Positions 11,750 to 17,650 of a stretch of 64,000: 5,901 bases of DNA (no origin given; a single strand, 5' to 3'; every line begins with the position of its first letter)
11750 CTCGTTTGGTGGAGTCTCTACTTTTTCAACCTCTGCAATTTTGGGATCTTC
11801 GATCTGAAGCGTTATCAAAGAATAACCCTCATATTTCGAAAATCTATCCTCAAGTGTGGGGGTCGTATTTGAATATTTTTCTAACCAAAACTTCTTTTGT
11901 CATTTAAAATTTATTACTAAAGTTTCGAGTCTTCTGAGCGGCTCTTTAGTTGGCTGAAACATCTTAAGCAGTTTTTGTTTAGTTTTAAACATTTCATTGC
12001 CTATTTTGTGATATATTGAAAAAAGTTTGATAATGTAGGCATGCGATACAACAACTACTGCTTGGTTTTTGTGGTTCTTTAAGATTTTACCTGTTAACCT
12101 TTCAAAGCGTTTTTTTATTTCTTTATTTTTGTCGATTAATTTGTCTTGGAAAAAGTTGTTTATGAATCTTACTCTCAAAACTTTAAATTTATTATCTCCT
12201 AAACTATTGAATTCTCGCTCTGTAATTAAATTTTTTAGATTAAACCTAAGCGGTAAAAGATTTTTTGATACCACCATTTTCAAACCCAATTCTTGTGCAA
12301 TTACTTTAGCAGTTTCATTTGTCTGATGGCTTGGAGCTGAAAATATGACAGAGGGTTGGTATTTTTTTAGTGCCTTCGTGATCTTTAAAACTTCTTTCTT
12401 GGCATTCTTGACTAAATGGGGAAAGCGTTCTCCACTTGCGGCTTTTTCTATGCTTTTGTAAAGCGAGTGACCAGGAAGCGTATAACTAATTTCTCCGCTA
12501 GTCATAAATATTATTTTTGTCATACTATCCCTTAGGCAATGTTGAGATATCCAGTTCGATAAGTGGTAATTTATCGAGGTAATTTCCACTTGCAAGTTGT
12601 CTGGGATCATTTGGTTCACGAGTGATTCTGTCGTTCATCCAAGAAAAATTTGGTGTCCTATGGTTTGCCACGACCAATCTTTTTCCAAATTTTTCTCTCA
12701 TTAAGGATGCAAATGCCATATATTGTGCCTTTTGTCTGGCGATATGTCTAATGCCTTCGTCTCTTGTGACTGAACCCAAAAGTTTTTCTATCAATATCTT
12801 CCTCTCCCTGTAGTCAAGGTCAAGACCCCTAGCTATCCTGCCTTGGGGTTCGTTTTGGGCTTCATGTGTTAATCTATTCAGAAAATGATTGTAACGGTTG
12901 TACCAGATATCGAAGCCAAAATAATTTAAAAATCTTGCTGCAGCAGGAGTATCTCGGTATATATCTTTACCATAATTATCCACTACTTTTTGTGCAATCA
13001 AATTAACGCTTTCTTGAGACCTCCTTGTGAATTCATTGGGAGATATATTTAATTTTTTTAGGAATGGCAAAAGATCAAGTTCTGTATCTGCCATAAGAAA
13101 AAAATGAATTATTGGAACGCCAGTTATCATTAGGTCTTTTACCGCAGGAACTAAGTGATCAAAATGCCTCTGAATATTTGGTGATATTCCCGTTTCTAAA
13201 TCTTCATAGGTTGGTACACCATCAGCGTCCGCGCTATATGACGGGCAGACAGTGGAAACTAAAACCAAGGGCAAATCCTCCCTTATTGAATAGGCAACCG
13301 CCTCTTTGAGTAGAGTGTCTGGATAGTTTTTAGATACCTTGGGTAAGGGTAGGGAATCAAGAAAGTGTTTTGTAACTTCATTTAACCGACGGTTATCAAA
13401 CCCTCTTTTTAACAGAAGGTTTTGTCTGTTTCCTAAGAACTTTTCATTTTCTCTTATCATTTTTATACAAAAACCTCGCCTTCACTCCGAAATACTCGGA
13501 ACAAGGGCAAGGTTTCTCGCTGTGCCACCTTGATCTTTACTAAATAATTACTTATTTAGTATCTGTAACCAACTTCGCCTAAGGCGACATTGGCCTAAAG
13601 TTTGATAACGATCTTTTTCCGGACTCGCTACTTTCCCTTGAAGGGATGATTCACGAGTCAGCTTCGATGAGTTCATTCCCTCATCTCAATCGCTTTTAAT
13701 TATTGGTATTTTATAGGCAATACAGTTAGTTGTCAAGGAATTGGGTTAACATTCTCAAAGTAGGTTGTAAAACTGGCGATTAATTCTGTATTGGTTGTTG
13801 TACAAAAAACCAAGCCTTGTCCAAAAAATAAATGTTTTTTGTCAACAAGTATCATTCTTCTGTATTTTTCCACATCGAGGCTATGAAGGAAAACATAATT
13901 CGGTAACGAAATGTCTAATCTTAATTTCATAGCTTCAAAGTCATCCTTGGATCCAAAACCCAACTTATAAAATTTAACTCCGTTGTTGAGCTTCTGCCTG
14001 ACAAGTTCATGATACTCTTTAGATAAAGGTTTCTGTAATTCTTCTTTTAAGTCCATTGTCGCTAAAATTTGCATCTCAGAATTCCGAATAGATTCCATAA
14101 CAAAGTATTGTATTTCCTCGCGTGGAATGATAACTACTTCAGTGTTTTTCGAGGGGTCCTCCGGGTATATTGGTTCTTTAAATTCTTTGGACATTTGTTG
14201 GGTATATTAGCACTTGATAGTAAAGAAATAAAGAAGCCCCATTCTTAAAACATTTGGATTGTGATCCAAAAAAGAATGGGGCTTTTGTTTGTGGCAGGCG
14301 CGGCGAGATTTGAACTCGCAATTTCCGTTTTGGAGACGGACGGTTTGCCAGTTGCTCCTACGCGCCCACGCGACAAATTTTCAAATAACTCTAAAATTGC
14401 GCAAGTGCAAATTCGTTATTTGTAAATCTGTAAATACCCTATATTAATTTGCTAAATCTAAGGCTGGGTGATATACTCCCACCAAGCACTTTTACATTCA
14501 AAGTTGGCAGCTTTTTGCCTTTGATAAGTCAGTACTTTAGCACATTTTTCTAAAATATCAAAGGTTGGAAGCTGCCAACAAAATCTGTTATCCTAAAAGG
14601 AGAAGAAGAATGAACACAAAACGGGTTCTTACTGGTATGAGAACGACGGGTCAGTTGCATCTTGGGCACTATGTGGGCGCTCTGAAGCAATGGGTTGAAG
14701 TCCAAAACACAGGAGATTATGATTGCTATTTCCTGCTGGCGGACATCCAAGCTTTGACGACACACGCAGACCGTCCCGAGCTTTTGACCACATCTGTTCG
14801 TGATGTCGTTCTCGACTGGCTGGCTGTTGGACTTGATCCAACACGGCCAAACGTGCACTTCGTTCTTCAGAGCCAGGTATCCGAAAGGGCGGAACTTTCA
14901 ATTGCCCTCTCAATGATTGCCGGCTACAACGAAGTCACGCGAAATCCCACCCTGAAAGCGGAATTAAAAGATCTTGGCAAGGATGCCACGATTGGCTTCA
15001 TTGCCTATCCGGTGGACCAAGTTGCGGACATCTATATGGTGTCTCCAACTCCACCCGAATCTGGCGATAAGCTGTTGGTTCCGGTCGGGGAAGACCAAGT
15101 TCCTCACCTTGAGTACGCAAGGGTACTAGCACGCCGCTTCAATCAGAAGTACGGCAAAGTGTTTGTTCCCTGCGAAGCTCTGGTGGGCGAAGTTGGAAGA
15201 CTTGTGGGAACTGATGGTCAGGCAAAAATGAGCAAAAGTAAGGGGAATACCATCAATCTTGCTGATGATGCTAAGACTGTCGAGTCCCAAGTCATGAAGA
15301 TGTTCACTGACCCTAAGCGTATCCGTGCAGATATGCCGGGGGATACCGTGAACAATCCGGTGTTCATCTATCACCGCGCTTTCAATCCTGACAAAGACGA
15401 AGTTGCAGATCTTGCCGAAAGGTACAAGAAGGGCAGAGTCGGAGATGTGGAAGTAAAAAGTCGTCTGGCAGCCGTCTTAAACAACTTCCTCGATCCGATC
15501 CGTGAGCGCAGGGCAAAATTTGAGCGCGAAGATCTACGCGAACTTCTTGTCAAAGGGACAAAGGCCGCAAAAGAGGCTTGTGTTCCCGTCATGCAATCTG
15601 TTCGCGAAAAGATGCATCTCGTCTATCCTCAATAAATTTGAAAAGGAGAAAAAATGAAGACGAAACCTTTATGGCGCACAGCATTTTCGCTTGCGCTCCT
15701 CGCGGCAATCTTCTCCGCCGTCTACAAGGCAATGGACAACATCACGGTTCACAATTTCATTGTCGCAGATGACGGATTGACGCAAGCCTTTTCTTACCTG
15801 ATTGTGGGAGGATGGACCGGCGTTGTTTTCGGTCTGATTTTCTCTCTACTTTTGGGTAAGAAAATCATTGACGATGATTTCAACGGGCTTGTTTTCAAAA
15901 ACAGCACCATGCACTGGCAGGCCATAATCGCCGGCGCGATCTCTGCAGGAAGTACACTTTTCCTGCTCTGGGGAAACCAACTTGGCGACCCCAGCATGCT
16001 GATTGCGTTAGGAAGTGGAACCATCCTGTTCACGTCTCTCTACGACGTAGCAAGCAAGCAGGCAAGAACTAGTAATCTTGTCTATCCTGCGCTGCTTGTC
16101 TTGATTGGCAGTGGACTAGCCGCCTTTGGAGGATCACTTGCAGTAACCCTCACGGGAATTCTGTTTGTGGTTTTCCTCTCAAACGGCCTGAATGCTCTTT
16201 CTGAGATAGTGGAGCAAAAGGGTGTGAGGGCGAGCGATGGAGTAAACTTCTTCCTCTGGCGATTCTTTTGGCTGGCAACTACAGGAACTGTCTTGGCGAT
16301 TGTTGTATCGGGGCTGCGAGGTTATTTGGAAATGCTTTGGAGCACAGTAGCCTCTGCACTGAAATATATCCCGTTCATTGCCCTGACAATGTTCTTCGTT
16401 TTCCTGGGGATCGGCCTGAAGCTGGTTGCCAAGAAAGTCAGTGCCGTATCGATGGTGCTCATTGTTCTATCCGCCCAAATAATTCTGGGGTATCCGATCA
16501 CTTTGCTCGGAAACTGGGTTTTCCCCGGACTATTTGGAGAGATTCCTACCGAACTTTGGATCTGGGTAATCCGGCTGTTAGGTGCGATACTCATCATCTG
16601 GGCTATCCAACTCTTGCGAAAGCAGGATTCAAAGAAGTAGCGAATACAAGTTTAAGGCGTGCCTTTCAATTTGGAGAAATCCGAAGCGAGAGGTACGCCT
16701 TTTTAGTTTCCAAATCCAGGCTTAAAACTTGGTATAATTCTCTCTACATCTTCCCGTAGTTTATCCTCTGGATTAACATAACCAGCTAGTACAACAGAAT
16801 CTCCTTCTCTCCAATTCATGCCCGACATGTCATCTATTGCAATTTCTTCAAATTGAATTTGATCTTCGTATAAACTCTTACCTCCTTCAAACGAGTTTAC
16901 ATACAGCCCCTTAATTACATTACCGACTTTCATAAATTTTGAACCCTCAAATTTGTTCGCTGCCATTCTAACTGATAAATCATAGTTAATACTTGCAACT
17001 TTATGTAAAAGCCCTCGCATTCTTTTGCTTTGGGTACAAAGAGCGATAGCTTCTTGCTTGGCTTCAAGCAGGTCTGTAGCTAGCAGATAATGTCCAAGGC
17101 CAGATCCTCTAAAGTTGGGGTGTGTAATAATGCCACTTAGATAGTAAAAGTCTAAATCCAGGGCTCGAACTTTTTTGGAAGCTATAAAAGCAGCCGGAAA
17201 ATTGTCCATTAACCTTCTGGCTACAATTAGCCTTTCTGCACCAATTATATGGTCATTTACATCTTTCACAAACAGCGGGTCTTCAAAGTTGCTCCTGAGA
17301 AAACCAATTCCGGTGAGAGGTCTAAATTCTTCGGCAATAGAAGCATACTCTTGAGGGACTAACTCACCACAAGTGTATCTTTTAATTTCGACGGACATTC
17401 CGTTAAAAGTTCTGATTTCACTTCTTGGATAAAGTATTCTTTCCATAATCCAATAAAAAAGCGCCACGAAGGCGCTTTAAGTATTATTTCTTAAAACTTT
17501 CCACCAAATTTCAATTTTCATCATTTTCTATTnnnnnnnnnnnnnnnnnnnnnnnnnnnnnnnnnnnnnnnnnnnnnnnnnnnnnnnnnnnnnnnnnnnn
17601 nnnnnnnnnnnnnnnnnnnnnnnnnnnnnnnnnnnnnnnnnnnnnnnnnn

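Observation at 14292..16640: GC-rich two-gene island (tryptophanyl-tRNA synthetase plus DMT-type transporter) next to tRNA-Trp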

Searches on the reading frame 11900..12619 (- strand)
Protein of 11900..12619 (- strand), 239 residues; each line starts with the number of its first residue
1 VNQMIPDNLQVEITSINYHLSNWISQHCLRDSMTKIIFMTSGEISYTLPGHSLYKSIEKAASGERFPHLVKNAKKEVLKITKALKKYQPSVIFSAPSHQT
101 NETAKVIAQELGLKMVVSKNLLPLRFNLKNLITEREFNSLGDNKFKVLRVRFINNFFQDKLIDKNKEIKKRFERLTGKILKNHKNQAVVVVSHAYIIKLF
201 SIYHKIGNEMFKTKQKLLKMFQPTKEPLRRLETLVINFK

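Call 7: search_protein_families(library=pfam, proteins=[window:11900-12619:-], max_evalue=0.01)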
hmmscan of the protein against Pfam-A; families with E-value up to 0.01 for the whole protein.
window:11900-12619:- (239 aa): 1 family
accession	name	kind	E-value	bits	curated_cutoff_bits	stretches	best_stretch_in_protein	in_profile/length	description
PF00300.27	His_Phos_1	-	3.3e-10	40.4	21.7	1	67-200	23-154/194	Histidine phosphatase superfamily (branch 1)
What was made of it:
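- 11900..12523 (-): Histidine-phosphatase-family gene, second gene of the T-box-controlled operon. PF00300 E 3e-10 (call 7).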

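Call 97: search_protein_families(library=ncbifam, proteins=[window:11900-12619:-], max_evalue=0.01)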
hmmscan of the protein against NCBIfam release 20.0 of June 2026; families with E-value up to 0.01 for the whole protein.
window:11900-12619:- (239 aa): 7 families
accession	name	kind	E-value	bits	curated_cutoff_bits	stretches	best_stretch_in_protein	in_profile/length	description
NF045917.1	PhserinePhPspA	equivalog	7.5e-12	45.4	350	1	63-199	22-156/211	phosphoserine phosphatase PspA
NF005567.0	PRK07238.1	equivalog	2.2e-09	37.1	326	1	56-199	191-332/378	bifunctional RNase H/acid phosphatase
NF038349.1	dPGM_arch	equivalog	1.1e-08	35.2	225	1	69-198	26-142/194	2,3-diphosphoglycerate-dependent phosphoglycerate mutase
TIGR03162.1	ribazole_cobC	equivalog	7.9e-06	25.4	162.9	1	69-203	24-154/176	alpha-ribazole phosphatase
NF009994.0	PRK13463.1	equivalog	0.00011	22.1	277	1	59-207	19-164/203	phosphoserine phosphatase 1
NF002901.0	PRK03482.1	equivalog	0.0006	19.5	261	1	63-195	22-152/215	2,3-diphosphoglycerate-dependent phosphoglycerate mutase GpmB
TIGR03848.1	MSMEG_4193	subfamily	0.004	16.6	203.85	0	74-199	32-158/204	MSMEG_4193 family putative phosphomutase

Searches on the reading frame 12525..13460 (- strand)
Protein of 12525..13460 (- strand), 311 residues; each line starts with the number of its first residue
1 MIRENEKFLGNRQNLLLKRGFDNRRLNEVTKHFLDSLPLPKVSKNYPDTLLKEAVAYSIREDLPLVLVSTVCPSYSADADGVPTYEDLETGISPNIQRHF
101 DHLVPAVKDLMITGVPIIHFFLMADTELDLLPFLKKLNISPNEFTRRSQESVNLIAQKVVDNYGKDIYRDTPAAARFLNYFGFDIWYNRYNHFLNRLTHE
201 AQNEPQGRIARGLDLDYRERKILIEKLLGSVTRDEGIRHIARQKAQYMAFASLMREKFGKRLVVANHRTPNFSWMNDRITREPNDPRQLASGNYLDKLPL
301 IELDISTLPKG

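Call 7: search_protein_families(library=pfam, proteins=[window:12525-13460:-], max_evalue=0.01)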
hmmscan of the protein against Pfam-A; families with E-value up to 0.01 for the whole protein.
window:12525-13460:- (311 aa): 0 families

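Call 26: search_protein_families(library=pfam, proteins=[window:12525-13460:-], max_evalue=10)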
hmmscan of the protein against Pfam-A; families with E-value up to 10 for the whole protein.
window:12525-13460:- (311 aa): 0 families

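Call 97: search_protein_families(library=ncbifam, proteins=[window:12525-13460:-], max_evalue=0.01)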
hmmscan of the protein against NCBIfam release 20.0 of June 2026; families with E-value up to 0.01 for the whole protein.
window:12525-13460:- (311 aa): 0 families
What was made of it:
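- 12525..13460 (-): p311, a 311-aa protein with no family match and the first gene behind the T-box leader. No Pfam or NCBIfam hit (calls 7, 26, 97).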

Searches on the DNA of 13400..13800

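Call 39: search_rna_families(source=window, start=13400, end=13800, threshold=evalue, max_evalue=0.01, show_alignments=1)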
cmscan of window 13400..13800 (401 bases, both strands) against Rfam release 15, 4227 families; matches with E-value up to 0.01: 1.
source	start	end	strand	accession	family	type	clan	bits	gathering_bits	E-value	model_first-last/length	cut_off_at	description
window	13500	13699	-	RF00230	T-box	Cis-reg; leader;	-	42.8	93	2.5e-08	1-219/219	no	T-box leader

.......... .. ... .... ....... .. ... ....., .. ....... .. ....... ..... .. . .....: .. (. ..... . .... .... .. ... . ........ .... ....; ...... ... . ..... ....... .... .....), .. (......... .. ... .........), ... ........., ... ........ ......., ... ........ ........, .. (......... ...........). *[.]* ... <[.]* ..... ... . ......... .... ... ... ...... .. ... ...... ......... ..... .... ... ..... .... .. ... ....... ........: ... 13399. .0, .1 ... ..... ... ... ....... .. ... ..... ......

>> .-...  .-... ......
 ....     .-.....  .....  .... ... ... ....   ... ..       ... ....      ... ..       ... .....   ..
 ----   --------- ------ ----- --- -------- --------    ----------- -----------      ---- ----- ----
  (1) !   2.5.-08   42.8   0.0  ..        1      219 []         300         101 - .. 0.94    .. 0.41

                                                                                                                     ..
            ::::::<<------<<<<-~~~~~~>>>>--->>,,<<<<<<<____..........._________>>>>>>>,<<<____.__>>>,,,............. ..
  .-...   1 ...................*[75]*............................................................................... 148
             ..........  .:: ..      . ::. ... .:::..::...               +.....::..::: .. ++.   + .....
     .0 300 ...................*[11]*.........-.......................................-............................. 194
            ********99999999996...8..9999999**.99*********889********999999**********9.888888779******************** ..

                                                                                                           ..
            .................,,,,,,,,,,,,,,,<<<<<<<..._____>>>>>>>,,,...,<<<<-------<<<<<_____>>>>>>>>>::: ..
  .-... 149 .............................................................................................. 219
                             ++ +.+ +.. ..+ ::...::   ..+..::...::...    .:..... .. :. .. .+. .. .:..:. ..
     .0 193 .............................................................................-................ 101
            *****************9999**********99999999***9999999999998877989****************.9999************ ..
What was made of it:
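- On T-box leader (RF00230), element at 13500-13699: 42.8 bits against 93, because 75 model positions of Stem I are replaced by 11 nt (call 39).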

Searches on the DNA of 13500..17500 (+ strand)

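Call 19: search_rna_families(source=window, start=13500, end=17500, threshold=evalue, max_evalue=1)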
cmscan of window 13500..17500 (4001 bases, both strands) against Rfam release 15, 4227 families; matches with E-value up to 1: 4.
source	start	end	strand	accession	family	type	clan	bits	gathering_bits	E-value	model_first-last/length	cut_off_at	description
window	14295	14367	-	RF00005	tRNA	Gene; tRNA;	CL00001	48.9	29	1.2e-08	1-71/71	no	tRNA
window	13500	13699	-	RF00230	T-box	Cis-reg; leader;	-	42.8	93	2.5e-07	1-219/219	no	T-box leader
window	14295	14366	+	RF04354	Plastid-ycf2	Cis-reg;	-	23.4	65.7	0.14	1-75/75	no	Plastid-ycf2 5UTR RNA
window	17452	17494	-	RF00057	RyhB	Gene; sRNA;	-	22.2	55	0.76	1-67/67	no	RyhB RNA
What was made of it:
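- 14292..14367 (-): tRNA-Trp (anticodon CCA, discriminator G, CCA encoded). Rfam tRNA 48.9 bits (call 19).
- Tried and rejected: Rfam family for the trpS leader: none at E <= 1 (call 19).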

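Call 45: search_rna_families(sources=[L005, L011, L017, L018], threshold=evalue, max_evalue=0.1)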
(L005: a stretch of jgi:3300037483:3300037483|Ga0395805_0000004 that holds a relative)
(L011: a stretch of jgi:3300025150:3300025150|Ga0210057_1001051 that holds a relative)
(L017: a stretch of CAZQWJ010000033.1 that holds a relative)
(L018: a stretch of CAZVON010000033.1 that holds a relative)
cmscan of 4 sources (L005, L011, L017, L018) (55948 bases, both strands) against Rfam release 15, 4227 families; matches with E-value up to 0.1: 6.
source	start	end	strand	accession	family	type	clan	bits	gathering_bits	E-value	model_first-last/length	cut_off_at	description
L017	6471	6543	-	RF00005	tRNA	Gene; tRNA;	CL00001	67.6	29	1.2e-12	1-71/71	no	tRNA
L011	8669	8741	-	RF00005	tRNA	Gene; tRNA;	CL00001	67.3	29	1.5e-12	1-71/71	no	tRNA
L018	4500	4571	+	RF00005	tRNA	Gene; tRNA;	CL00001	58.5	29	4.1e-10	1-71/71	no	tRNA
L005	8617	8688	-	RF00005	tRNA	Gene; tRNA;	CL00001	55.2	29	3.3e-09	1-71/71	no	tRNA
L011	4043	4113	-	RF00005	tRNA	Gene; tRNA;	CL00001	51.5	29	3.4e-08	1-71/71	no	tRNA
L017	369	570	+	RF00230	T-box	Cis-reg; leader;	-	49.5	93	6.9e-08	1-219/219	no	T-box leader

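Call 49: search_rna_families(source=L017, start=300, end=640, threshold=evalue, max_evalue=0.01, show_alignments=1)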
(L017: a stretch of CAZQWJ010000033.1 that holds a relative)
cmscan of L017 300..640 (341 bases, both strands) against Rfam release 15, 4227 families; matches with E-value up to 0.01: 1.
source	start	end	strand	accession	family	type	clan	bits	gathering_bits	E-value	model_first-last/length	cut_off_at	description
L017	369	570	+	RF00230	T-box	Cis-reg; leader;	-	49.5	93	4.2e-10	1-219/219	no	T-box leader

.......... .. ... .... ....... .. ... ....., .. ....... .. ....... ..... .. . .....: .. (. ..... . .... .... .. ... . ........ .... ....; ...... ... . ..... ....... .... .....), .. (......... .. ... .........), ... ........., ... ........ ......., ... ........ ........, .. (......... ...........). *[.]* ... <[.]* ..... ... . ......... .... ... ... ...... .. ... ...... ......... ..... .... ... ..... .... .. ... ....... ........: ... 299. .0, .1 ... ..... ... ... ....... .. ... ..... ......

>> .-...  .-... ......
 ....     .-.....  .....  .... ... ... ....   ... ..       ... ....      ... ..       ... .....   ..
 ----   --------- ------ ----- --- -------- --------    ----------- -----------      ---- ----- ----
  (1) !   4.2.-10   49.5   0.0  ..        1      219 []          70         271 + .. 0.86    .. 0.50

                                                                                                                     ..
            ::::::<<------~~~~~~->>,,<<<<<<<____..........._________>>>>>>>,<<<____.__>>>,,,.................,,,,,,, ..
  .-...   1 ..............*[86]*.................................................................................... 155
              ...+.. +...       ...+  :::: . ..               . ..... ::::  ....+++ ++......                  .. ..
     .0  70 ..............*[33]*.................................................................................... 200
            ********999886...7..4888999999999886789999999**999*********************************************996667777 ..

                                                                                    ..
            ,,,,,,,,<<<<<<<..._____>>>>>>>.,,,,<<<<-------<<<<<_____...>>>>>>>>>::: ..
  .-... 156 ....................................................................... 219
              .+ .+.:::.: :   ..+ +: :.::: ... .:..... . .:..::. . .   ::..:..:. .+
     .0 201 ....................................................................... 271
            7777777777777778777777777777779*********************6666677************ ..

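Call 73: search_rna_families(sources=[L044, L039, L040, L026, L043, L021], threshold=evalue, max_evalue=0.01)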
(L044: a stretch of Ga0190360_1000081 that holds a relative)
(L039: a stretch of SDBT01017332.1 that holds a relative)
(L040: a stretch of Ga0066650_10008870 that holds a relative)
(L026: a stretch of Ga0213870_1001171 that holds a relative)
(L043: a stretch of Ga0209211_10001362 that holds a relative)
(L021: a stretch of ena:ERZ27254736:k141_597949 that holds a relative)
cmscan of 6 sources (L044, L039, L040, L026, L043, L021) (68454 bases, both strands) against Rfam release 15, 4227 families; matches with E-value up to 0.01: 13.
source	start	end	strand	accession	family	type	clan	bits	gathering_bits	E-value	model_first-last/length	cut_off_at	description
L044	4802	4873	+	RF00005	tRNA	Gene; tRNA;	CL00001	71.1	29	1.7e-13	1-71/71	no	tRNA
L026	801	872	+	RF00005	tRNA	Gene; tRNA;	CL00001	66.4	29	3.3e-12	1-71/71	no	tRNA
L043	11285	11358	+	RF00005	tRNA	Gene; tRNA;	CL00001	64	29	1.5e-11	1-71/71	no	tRNA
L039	4707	4780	+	RF00005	tRNA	Gene; tRNA;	CL00001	63.2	29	2.5e-11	1-71/71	no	tRNA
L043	10253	10326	-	RF00005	tRNA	Gene; tRNA;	CL00001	59.5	29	2.5e-10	1-71/71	no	tRNA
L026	2319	2392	+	RF00005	tRNA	Gene; tRNA;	CL00001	58.4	29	5.2e-10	1-71/71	no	tRNA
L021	7642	7713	-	RF00005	tRNA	Gene; tRNA;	CL00001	56.5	29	1.7e-09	1-71/71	no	tRNA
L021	4914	5140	-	RF00230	T-box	Cis-reg; leader;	-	49.8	93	6.7e-08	1-219/219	no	T-box leader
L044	7103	7416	+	RF00230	T-box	Cis-reg; leader;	-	47.3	93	3e-07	1-219/219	no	T-box leader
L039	606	878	+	RF00230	T-box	Cis-reg; leader;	-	45.5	93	9e-07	1-219/219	no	T-box leader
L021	7527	7598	-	RF00005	tRNA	Gene; tRNA;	CL00001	44.7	29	3.1e-06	1-71/71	no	tRNA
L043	9905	10098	-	RF00230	T-box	Cis-reg; leader;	-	43.6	93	2.8e-06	1-219/219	no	T-box leader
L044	12358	12564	+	RF00230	T-box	Cis-reg; leader;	-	40.4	93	1.9e-05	1-219/219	no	T-box leader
